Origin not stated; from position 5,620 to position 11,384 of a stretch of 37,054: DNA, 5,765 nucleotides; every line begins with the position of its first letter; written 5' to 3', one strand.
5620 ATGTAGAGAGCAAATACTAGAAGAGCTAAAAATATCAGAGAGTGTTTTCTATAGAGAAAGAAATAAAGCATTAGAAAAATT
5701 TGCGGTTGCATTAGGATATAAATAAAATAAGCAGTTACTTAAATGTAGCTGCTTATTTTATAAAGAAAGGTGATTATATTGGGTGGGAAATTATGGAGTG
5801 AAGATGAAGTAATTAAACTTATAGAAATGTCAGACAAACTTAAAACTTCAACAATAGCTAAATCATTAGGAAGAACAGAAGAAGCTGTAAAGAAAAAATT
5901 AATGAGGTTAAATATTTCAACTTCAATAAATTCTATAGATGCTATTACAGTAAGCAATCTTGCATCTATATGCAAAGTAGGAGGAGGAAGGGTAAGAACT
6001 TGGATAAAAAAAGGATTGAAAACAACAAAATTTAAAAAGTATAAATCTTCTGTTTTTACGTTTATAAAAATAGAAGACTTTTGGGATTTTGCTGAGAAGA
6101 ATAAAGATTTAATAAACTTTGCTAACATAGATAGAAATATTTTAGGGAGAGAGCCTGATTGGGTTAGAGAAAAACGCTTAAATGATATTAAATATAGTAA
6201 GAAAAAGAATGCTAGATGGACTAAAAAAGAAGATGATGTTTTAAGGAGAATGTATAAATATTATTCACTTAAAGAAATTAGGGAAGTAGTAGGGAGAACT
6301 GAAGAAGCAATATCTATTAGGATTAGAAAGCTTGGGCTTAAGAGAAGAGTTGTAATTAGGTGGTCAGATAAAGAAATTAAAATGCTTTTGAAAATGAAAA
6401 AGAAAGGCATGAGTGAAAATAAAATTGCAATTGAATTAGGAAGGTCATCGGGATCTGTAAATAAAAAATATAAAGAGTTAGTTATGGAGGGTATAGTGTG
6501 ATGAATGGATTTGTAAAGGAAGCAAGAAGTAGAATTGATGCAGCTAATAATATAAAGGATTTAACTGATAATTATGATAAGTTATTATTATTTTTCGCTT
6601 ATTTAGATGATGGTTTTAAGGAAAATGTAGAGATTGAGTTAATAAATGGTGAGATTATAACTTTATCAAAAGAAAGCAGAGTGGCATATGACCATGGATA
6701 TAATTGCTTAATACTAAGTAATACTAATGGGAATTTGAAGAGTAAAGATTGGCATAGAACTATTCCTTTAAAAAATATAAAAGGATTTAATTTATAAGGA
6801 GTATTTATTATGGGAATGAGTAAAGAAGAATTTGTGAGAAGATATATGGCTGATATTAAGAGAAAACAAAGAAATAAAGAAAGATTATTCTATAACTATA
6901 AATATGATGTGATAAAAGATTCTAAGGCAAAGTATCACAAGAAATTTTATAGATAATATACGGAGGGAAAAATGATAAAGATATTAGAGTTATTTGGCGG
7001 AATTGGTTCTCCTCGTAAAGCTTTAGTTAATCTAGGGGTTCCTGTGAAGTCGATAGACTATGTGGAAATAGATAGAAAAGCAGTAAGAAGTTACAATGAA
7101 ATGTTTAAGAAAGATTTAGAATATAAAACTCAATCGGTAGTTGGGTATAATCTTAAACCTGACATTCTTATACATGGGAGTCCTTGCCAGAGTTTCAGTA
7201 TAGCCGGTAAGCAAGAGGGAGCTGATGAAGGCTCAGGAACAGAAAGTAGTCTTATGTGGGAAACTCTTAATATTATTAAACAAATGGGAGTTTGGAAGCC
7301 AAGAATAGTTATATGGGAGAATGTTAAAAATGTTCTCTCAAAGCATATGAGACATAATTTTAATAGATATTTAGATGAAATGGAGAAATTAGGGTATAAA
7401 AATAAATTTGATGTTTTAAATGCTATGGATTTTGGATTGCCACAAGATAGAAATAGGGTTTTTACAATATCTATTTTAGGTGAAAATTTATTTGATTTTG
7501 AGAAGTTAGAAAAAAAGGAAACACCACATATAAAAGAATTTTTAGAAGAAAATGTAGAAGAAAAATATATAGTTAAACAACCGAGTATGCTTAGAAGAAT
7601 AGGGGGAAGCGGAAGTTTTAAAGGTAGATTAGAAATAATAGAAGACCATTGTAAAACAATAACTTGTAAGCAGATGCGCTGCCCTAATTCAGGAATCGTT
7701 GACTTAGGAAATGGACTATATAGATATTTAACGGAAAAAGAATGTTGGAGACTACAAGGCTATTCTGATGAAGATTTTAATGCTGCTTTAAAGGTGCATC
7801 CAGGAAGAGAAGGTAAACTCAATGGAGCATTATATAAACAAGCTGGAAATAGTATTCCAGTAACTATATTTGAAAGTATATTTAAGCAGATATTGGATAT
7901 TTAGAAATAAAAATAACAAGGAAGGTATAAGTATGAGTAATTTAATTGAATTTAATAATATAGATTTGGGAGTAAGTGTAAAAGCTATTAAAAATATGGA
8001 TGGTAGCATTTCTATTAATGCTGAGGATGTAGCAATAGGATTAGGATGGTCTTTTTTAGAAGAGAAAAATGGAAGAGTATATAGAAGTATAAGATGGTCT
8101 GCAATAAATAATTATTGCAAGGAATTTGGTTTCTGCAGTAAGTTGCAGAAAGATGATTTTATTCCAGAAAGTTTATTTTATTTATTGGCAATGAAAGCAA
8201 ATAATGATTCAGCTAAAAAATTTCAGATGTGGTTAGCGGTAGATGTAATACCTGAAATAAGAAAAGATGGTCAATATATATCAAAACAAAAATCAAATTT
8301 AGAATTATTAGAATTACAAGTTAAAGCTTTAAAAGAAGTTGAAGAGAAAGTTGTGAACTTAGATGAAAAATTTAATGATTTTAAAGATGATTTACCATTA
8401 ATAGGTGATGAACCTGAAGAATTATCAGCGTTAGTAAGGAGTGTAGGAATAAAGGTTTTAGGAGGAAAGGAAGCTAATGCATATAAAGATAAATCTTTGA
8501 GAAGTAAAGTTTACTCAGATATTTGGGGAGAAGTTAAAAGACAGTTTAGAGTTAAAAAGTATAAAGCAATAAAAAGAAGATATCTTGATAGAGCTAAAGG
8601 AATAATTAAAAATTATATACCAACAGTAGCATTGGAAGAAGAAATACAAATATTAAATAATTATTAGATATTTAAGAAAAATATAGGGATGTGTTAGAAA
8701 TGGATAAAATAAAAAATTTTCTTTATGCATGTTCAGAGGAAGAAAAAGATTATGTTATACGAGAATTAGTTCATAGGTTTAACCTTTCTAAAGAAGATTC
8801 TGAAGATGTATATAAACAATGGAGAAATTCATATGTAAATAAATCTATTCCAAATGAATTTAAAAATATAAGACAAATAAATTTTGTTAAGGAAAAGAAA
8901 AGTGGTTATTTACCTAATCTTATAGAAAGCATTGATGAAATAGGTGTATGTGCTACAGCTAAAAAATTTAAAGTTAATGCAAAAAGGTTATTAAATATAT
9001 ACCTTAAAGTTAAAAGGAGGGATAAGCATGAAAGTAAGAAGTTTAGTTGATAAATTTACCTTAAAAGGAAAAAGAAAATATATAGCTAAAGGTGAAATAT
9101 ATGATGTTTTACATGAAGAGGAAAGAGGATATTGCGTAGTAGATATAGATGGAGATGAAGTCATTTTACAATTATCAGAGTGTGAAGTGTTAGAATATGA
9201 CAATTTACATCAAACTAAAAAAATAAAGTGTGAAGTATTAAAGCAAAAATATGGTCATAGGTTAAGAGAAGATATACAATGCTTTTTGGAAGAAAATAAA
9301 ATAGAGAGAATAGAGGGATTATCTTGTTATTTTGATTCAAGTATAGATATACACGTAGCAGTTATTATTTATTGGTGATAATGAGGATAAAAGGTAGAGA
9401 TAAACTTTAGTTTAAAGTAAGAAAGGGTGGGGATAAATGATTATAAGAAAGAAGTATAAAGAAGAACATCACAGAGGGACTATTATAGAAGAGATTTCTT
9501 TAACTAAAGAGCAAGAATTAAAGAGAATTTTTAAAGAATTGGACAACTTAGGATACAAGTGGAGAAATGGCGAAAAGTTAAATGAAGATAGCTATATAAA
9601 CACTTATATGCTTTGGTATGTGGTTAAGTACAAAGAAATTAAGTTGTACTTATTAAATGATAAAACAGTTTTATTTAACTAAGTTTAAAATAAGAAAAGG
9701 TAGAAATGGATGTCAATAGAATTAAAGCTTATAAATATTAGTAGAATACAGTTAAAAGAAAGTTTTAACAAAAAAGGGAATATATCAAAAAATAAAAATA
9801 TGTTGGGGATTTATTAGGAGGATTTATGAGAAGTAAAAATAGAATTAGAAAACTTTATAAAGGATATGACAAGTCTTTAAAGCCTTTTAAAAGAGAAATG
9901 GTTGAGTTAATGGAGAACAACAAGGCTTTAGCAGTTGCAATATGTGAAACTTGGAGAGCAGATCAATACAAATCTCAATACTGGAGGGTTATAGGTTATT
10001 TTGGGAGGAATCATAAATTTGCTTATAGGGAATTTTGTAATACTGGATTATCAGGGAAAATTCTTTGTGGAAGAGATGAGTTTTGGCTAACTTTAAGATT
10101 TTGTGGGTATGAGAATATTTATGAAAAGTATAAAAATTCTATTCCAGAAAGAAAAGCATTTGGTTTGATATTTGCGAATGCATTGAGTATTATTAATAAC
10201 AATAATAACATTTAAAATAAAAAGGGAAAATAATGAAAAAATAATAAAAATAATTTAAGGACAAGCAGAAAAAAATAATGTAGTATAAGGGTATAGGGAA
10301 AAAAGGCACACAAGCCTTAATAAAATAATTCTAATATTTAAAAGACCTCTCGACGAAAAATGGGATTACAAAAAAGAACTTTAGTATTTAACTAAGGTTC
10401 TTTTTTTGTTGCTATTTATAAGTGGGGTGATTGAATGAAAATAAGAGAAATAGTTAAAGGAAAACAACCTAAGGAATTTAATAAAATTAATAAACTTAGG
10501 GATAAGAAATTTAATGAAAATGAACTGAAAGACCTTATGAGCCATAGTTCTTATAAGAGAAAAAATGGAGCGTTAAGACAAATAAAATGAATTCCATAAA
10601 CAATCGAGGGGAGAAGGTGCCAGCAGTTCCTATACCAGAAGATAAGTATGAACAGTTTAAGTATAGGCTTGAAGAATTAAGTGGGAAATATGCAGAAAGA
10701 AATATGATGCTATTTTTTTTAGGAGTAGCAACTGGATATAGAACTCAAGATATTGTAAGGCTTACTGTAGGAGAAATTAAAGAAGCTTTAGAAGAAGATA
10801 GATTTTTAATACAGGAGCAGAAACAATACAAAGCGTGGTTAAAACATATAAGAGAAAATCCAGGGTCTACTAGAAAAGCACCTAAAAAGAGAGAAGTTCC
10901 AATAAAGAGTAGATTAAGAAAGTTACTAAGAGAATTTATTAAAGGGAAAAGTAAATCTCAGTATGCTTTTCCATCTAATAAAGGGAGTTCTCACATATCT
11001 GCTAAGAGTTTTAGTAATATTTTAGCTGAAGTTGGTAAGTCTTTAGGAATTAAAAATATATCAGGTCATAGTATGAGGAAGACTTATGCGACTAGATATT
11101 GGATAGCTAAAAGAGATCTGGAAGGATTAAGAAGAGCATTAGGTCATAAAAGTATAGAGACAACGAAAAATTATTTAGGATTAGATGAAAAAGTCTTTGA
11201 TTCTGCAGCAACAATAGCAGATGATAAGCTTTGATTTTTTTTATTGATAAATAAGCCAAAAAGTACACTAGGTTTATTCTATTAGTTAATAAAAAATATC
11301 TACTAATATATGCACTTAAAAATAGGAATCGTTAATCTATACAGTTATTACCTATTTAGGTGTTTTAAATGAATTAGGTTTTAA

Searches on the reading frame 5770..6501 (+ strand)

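Call 18: search_protein_families(library=phrogs, proteins=[window:5770-6501:+], max_evalue=0.001)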
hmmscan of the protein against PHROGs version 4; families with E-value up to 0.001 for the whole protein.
window:5770-6501:+ (243 aa): 11 families
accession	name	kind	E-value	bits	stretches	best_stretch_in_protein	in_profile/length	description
phrog_323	-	transcription regulation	6.5e-31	109.1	1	7-237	6-188/319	transcriptional regulator, D5-like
phrog_11013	-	unknown function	2.3e-12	47.6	1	6-54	30-78/87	-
phrog_18209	-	unknown function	1.5e-10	42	1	145-209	55-121/296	-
phrog_16747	-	unknown function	2e-09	38.4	1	197-239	139-181/185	-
phrog_14101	-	transcription regulation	5.8e-08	34.2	0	149-215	6-76/103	transcriptional regulator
phrog_7061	-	DNA, RNA and nucleotide metabolism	9.2e-06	27.1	0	27-46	48-67/70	HTH DNA binding protein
phrog_2511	-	DNA, RNA and nucleotide metabolism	0.00011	23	0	6-42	36-73/100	HTH DNA binding protein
phrog_35602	-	unknown function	0.00035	21.7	0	194-237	26-69/117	-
phrog_38779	-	unknown function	0.0005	21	0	145-185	14-54/61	-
phrog_3855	-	DNA, RNA and nucleotide metabolism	0.00052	21.4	0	200-242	66-108/115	HTH DNA binding protein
phrog_31591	-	DNA, RNA and nucleotide metabolism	0.00066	20.7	0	8-46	4-43/136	HTH DNA binding protein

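Call 31: search_protein_families(library=pfam, proteins=[window:5770-6501:+], max_evalue=0.01)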
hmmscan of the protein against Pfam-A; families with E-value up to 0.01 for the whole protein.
window:5770-6501:+ (243 aa): 8 families
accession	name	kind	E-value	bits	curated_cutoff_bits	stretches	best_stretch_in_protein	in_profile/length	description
PF13921.12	Myb_DNA-bind_6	-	9.8e-08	32.5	22.9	1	150-206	1-60/60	Myb-like DNA-binding domain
PF04545.22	Sigma70_r4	-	5.6e-05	23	24.1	0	158-187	15-43/50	Sigma-70, region 4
PF08281.18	Sigma70_r4_2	-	8.6e-05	22.6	25.7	0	24-46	27-49/54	Sigma-70, region 4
PF13384.12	HTH_23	-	0.00017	21.7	24.6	0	205-231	10-35/50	Homeodomain-like domain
PF07750.17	GcrA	-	0.00072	20.4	26.9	0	197-227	2-32/155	GcrA cell cycle regulator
PF00249.37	Myb_DNA-binding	-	0.0025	18.4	24.4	0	9-45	4-43/46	Myb-like DNA-binding domain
PF13412.12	HTH_24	-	0.0031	17.5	21.9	0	211-243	15-47/48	Winged helix-turn-helix DNA-binding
PF08279.18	HTH_11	-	0.0065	16.8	25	0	15-48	6-40/55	HTH domain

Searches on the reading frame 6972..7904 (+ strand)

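Call 18: search_protein_families(library=phrogs, proteins=[window:6972-7904:+], max_evalue=0.001)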
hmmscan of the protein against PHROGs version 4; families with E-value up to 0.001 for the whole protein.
window:6972-7904:+ (310 aa): 11 families
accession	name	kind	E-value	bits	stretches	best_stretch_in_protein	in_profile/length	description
phrog_116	-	other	3.2e-71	241.7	1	1-308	207-490/779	DNA methyltransferase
phrog_363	-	other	4.4e-38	132.2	1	1-308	53-313/327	DNA methyltransferase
phrog_17284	-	unknown function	2.7e-32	113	1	199-309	96-212/245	-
phrog_16427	-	other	9.9e-13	49.3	1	240-308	107-169/235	DNA methyltransferase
phrog_26324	-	other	2.9e-08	35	1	251-306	148-202/210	DNA methyltransferase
phrog_864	-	DNA, RNA and nucleotide metabolism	1.8e-07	31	1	48-135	688-762/1064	DNA primase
phrog_5999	-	other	4.4e-07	30.9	1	2-98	3-103/109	DNA methyltransferase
phrog_757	-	other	1.3e-06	28.7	1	2-128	15-138/247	DNA methyltransferase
phrog_8411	-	unknown function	4.4e-05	24.3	1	250-277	168-195/206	-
phrog_16528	-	other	4.4e-05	24.2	1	250-310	170-220/236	DNA methyltransferase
phrog_29583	-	other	0.00017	21.4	1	62-166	78-187/468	DNA methyltransferase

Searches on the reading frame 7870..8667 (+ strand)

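Call 18: search_protein_families(library=phrogs, proteins=[window:7870-8667:+], max_evalue=0.001)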
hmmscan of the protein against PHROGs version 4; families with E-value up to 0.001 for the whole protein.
window:7870-8667:+ (265 aa): 11 families
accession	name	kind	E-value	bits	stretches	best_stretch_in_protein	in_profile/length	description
phrog_463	-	transcription regulation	1.4e-52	179.8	1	22-264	2-243/250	anti-repressor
phrog_373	-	transcription regulation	1.8e-24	87.7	1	93-263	152-323/373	anti-repressor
phrog_130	-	transcription regulation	1.7e-19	71.2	1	15-165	150-302/480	anti-repressor Ant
phrog_2011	-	transcription regulation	6.8e-19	69.6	1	28-153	4-132/275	anti-repressor Ant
phrog_2899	-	transcription regulation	3.3e-17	64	1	40-161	20-136/263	anti-repressor Ant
phrog_2593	-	transcription regulation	3.2e-15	57.6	1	31-147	27-144/255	anti-repressor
phrog_25722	-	unknown function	8.5e-10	39.6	1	22-140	1-112/150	-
phrog_245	-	transcription regulation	3.9e-09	37.4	1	90-250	92-205/319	anti-repressor Ant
phrog_7940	-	unknown function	3.6e-07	31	1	94-142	65-113/252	-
phrog_5060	-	transcription regulation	8.8e-07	30.2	1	93-164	76-145/224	anti-repressor Ant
phrog_2127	-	transcription regulation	0.00059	20.7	0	212-243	152-183/313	anti-repressor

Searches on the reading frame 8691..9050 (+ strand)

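Call 18: search_protein_families(library=phrogs, proteins=[window:8691-9050:+], max_evalue=0.001)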
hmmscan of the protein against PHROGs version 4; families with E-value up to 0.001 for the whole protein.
window:8691-9050:+ (119 aa): 1 family
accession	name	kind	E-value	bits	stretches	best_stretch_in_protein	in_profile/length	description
phrog_21553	-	unknown function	6.6e-08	33.7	1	5-58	3-57/130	-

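Call 31: search_protein_families(library=pfam, proteins=[window:8691-9050:+], max_evalue=0.01)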
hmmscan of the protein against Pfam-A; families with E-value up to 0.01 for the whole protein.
window:8691-9050:+ (119 aa): 0 families

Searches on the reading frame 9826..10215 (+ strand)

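Call 18: search_protein_families(library=phrogs, proteins=[window:9826-10215:+], max_evalue=0.001)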
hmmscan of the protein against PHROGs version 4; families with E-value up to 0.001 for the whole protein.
window:9826-10215:+ (129 aa): 1 family
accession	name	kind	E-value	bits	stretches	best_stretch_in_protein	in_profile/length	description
phrog_33682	-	unknown function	4.9e-62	208.5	1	1-125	2-126/127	-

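Call 31: search_protein_families(library=pfam, proteins=[window:9826-10215:+], max_evalue=0.01)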
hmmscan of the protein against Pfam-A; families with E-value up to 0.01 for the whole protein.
window:9826-10215:+ (129 aa): 0 families

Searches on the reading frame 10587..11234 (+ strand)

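Call 18: search_protein_families(library=phrogs, proteins=[window:10587-11234:+], max_evalue=0.001)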
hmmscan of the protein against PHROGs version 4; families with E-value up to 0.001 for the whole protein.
window:10587-11234:+ (215 aa): 5 families
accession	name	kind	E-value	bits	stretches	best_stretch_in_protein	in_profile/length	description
phrog_216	-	integration and excision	1.5e-45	156.6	1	13-209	52-234/301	integrase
phrog_1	-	integration and excision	4.1e-23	83.5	1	22-210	274-446/611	integrase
phrog_7269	-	integration and excision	2.5e-10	41.1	1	137-209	8-79/89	integrase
phrog_7685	-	integration and excision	8.1e-07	29.8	1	88-196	115-220/240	integrase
phrog_23271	-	unknown function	0.0002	22.2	1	158-205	9-56/67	-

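Call 31: search_protein_families(library=pfam, proteins=[window:10587-11234:+], max_evalue=0.01)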
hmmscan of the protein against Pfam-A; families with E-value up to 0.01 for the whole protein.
window:10587-11234:+ (215 aa): 1 family
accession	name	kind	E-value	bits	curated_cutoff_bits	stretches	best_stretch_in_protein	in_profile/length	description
PF00589.27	Phage_integrase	-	7.1e-21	75.2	27.1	1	19-200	6-169/172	Phage integrase family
